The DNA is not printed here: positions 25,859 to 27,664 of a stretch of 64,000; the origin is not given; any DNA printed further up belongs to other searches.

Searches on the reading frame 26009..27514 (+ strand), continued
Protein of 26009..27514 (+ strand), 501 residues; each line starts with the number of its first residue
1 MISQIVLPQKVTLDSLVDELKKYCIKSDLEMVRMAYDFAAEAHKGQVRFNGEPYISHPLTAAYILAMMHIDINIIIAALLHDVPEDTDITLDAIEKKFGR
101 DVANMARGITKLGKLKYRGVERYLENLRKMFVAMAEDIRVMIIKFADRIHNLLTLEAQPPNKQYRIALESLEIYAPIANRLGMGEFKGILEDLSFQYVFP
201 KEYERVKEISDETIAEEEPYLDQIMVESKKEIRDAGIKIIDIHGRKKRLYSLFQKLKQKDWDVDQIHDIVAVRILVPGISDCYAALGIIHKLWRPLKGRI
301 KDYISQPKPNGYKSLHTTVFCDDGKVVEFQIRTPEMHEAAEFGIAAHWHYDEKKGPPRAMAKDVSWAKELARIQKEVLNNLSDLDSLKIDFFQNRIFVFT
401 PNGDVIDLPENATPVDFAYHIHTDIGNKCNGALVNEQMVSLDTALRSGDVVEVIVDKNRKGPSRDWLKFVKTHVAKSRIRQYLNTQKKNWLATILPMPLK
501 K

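Call 45: find_encoding_contigs(protein=P0015, flank=3500, max_places=3)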
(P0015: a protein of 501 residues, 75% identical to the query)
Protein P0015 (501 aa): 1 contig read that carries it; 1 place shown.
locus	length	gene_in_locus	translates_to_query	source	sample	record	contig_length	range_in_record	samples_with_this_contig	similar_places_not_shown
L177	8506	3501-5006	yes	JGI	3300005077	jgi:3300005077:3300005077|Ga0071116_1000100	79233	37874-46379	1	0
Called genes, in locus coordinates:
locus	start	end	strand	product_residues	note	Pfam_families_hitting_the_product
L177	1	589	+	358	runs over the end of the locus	PF02481:DNA_processg_A, PF17782:WHD_DprA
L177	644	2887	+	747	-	PF01751:Toprim, PF01131:Topoisom_bac, PF01396:Zn_ribbon_Top1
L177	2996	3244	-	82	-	-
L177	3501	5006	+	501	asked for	PF13328:HD_4, PF01966:HD, PF04607:RelA_SpoT, PF02824:TGS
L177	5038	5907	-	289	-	PF02195:ParB_N, PF17762:HTH_ParB, PF23552:ParB_C (weak)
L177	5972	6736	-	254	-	PF00142:Fer4_NifH, PF01656:CbiA, PF02374:ArsA_ATPase (weak), PF06564:CBP_BcsQ, PF09140:MipZ (weak), PF10609:ParA, PF13614:AAA_31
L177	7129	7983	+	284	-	-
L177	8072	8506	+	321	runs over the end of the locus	PF00149:Metallophos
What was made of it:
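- A gene caller called an 82-aa ORF in the homologous unit of L177 (call 45).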
